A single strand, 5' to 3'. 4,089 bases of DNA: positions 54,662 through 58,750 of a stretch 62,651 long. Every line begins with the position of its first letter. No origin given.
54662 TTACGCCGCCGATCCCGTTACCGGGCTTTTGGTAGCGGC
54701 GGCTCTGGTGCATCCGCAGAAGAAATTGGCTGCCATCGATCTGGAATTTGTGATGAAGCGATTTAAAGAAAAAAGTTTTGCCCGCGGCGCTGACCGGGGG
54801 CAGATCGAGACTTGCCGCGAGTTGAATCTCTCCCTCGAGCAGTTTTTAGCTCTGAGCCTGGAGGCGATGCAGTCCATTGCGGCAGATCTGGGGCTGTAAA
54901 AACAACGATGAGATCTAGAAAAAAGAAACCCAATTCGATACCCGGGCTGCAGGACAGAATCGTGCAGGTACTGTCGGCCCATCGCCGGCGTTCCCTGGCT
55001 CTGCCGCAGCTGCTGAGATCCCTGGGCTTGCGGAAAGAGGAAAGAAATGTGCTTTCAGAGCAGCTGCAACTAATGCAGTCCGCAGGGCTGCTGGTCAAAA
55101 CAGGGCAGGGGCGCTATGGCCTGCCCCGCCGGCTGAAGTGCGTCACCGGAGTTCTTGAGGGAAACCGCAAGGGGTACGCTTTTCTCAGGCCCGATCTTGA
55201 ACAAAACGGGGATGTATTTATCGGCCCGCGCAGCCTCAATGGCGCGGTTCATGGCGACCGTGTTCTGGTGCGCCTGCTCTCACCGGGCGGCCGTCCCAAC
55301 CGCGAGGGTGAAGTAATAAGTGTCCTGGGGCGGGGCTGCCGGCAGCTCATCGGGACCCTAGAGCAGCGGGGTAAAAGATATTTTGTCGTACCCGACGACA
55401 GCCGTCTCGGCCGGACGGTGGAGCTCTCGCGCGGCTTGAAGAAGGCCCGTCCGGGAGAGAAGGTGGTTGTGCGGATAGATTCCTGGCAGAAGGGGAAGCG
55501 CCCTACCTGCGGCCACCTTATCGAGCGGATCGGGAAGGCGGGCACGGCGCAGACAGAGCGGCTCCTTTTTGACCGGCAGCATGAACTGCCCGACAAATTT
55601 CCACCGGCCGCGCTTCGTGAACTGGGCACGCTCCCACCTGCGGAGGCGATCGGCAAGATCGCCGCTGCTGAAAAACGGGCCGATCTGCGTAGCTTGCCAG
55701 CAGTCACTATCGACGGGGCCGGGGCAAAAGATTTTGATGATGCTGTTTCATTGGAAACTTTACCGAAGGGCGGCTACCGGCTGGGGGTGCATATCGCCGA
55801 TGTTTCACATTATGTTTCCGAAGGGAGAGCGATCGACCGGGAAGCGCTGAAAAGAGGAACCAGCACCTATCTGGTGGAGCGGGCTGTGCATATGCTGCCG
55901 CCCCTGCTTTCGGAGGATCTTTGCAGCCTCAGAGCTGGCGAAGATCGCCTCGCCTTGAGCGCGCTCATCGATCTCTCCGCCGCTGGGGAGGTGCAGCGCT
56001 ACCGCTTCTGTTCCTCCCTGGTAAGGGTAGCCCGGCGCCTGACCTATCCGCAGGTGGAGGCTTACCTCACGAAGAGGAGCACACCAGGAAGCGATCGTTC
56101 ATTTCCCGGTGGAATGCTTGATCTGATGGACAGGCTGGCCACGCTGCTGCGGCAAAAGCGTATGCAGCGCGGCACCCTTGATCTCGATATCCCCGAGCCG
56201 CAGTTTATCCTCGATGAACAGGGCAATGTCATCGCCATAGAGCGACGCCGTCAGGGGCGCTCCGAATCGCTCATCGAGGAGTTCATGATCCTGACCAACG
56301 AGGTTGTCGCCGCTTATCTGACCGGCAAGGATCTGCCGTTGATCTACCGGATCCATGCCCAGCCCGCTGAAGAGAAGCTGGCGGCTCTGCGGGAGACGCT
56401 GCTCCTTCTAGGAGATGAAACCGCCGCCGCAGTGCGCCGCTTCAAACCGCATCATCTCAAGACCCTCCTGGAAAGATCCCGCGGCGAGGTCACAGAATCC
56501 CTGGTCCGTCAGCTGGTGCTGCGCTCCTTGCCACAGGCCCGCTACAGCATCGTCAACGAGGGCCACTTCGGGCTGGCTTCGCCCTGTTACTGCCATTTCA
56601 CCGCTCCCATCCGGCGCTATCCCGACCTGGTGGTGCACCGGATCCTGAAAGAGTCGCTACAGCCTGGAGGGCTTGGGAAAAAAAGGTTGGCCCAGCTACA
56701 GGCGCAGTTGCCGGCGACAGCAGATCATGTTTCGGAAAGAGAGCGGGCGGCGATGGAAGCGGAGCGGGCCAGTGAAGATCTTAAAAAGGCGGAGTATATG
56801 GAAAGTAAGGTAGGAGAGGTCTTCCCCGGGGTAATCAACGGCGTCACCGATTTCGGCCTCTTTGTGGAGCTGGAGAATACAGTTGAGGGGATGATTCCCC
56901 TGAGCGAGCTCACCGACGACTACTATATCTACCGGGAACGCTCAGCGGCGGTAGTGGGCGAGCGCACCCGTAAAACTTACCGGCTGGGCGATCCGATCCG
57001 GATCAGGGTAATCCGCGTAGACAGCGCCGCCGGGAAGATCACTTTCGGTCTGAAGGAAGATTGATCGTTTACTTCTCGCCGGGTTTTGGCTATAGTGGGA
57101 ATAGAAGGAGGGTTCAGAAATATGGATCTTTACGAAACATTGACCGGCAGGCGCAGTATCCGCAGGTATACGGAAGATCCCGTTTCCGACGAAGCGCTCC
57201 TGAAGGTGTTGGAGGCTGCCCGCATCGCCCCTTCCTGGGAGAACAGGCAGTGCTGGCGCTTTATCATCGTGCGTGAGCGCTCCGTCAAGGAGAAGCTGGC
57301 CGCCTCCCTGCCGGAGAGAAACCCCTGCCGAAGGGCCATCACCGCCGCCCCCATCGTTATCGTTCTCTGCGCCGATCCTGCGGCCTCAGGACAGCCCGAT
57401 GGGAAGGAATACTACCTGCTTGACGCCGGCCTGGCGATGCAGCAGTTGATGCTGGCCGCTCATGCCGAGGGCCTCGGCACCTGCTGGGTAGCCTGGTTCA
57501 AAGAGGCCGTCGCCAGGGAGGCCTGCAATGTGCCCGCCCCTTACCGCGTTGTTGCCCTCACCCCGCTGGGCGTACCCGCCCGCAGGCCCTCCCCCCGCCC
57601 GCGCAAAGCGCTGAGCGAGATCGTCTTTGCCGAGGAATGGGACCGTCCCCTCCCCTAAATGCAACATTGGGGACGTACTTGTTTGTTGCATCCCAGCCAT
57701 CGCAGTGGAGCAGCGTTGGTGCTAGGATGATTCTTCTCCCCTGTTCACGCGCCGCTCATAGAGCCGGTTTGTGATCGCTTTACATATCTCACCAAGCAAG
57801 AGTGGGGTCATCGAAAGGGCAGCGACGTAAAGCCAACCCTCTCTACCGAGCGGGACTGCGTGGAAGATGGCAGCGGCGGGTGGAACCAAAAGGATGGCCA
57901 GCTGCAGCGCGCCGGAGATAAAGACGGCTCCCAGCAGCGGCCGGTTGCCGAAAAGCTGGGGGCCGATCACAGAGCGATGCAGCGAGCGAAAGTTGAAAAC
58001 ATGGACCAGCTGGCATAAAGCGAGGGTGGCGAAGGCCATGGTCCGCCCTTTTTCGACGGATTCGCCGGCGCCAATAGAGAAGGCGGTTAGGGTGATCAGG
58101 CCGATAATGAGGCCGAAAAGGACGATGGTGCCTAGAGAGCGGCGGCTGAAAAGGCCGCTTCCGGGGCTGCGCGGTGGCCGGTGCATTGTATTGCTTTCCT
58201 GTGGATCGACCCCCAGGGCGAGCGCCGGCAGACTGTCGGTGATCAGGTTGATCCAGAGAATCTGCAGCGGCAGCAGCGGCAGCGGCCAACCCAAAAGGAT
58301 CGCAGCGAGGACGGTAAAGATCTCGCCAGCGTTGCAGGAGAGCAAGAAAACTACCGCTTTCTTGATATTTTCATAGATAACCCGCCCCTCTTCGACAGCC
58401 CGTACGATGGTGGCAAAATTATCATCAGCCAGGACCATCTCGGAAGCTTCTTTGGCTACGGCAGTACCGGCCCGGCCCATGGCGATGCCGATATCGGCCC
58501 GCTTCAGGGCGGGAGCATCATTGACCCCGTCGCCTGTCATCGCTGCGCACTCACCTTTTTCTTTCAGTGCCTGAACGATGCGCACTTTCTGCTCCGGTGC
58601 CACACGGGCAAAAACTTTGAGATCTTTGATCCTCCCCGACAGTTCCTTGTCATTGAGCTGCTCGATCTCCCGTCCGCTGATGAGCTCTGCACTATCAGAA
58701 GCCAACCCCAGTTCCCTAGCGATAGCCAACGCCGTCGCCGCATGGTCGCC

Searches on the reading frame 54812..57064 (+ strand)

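Call 36: search_protein_families(library=pfam, proteins=[window:54812-57064:+])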
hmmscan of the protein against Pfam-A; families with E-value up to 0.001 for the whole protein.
window:54812-57064:+ (750 aa): 5 families
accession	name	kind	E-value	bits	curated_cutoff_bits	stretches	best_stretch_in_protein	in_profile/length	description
PF00773.25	RNB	-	9.3e-109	364.1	29.3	1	289-617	1-325/326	RNB domain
PF17876.7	CSD2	-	7.6e-23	80.8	26.2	2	191-264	1-74/74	Cold shock domain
PF08206.17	OB_RNB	-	3e-16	59.3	24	1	113-170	1-57/58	Ribonuclease B OB domain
PF00575.29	S1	-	2.8e-14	53.7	22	1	666-747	3-73/74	S1 RNA binding domain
PF17849.7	OB_Dis3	-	0.0001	22.7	22.8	1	215-249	34-68/77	Dis3-like cold-shock domain 2 (CSD2)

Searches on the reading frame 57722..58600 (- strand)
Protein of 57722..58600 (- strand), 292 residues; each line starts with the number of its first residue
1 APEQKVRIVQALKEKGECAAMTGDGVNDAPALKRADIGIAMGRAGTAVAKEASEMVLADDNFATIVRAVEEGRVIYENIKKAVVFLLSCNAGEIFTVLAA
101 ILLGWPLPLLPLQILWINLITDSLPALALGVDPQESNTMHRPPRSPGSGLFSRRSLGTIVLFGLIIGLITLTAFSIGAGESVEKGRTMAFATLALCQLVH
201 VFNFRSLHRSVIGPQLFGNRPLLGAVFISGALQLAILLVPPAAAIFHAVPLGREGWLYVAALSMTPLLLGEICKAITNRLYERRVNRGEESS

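Call 38: search_solved_structures(query=window:57722-58600:-, max_evalue=1e-20, show_alignments=5)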
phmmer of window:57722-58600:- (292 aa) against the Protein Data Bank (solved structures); distinct sequences matched with E-value up to 1e-20: 64 (the best 60 are shown).
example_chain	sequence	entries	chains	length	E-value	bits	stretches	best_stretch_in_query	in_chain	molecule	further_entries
6zhf_A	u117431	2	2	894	4.1e-64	219.8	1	1-282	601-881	Calcium-transporting ATPase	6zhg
6zhh_A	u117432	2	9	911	4.2e-64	219.8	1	1-282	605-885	Calcium-transporting ATPase | Calcium-transporting ATPase lmo0841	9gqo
9euq_A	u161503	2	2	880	1.1e-63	218.4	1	1-281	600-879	Calcium-transporting ATPase lmo0841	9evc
7e7s_A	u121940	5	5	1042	1.9e-59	204.5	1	2-173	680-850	Sarcoplasmic/endoplasmic reticulum calcium ATPase 2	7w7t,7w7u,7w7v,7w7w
6ln5_A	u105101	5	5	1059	2e-59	204.4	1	2-173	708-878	Sarcoplasmic/endoplasmic reticulum calcium ATPase 2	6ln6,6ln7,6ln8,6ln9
5ztf_A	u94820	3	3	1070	2e-59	204.4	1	2-173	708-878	Sarcoplasmic/endoplasmic reticulum calcium ATPase 2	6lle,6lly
7bt2_A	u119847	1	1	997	3.4e-59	203.7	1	2-173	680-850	Sarcoplasmic/endoplasmic reticulum calcium ATPase 2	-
6jju_A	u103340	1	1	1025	3.7e-59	203.5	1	2-173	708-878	Sarcoplasmic/endoplasmic reticulum calcium ATPase 2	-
5mpm_A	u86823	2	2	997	9.2e-59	202.3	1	2-173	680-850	Sarcoplasmic/endoplasmic reticulum calcium ATPase 2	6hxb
27qy_A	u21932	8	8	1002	1.6e-58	201.4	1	2-171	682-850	Sarcoplasmic/endoplasmic reticulum calcium ATPase 1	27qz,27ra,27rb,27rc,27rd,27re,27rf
4bew_A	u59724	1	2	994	4.3e-58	200.1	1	2-171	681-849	SARCOPLASMIC/ENDOPLASMIC RETICULUM CALCIUM ATPASE 1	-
4nab_A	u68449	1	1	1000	5.6e-58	199.7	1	2-171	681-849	Sarcoplasmic/endoplasmic reticulum calcium ATPase 1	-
6rb2_A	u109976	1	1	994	6.4e-58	199.5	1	2-171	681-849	Sarcoplasmic/endoplasmic reticulum calcium ATPase 1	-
1iwo_A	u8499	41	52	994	6.4e-58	199.5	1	2-171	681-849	Sarcoplasmic/endoplasmic reticulum calcium ATPase 1 | Sarcoplasmic/endoplasmic reticulum calcium ATPase 1a | Sarcoplasmic/endoplasmic reticulum calcium ATPase 1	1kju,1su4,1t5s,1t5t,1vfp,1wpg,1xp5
2dqs_A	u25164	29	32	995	6.5e-58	199.5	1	2-171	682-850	Sarcoplasmic/endoplasmic reticulum calcium ATPase 1 | SERCA1a | SARCOPLASMIC ENDOPLASMIC RETICULUM CALCIUM ATPASE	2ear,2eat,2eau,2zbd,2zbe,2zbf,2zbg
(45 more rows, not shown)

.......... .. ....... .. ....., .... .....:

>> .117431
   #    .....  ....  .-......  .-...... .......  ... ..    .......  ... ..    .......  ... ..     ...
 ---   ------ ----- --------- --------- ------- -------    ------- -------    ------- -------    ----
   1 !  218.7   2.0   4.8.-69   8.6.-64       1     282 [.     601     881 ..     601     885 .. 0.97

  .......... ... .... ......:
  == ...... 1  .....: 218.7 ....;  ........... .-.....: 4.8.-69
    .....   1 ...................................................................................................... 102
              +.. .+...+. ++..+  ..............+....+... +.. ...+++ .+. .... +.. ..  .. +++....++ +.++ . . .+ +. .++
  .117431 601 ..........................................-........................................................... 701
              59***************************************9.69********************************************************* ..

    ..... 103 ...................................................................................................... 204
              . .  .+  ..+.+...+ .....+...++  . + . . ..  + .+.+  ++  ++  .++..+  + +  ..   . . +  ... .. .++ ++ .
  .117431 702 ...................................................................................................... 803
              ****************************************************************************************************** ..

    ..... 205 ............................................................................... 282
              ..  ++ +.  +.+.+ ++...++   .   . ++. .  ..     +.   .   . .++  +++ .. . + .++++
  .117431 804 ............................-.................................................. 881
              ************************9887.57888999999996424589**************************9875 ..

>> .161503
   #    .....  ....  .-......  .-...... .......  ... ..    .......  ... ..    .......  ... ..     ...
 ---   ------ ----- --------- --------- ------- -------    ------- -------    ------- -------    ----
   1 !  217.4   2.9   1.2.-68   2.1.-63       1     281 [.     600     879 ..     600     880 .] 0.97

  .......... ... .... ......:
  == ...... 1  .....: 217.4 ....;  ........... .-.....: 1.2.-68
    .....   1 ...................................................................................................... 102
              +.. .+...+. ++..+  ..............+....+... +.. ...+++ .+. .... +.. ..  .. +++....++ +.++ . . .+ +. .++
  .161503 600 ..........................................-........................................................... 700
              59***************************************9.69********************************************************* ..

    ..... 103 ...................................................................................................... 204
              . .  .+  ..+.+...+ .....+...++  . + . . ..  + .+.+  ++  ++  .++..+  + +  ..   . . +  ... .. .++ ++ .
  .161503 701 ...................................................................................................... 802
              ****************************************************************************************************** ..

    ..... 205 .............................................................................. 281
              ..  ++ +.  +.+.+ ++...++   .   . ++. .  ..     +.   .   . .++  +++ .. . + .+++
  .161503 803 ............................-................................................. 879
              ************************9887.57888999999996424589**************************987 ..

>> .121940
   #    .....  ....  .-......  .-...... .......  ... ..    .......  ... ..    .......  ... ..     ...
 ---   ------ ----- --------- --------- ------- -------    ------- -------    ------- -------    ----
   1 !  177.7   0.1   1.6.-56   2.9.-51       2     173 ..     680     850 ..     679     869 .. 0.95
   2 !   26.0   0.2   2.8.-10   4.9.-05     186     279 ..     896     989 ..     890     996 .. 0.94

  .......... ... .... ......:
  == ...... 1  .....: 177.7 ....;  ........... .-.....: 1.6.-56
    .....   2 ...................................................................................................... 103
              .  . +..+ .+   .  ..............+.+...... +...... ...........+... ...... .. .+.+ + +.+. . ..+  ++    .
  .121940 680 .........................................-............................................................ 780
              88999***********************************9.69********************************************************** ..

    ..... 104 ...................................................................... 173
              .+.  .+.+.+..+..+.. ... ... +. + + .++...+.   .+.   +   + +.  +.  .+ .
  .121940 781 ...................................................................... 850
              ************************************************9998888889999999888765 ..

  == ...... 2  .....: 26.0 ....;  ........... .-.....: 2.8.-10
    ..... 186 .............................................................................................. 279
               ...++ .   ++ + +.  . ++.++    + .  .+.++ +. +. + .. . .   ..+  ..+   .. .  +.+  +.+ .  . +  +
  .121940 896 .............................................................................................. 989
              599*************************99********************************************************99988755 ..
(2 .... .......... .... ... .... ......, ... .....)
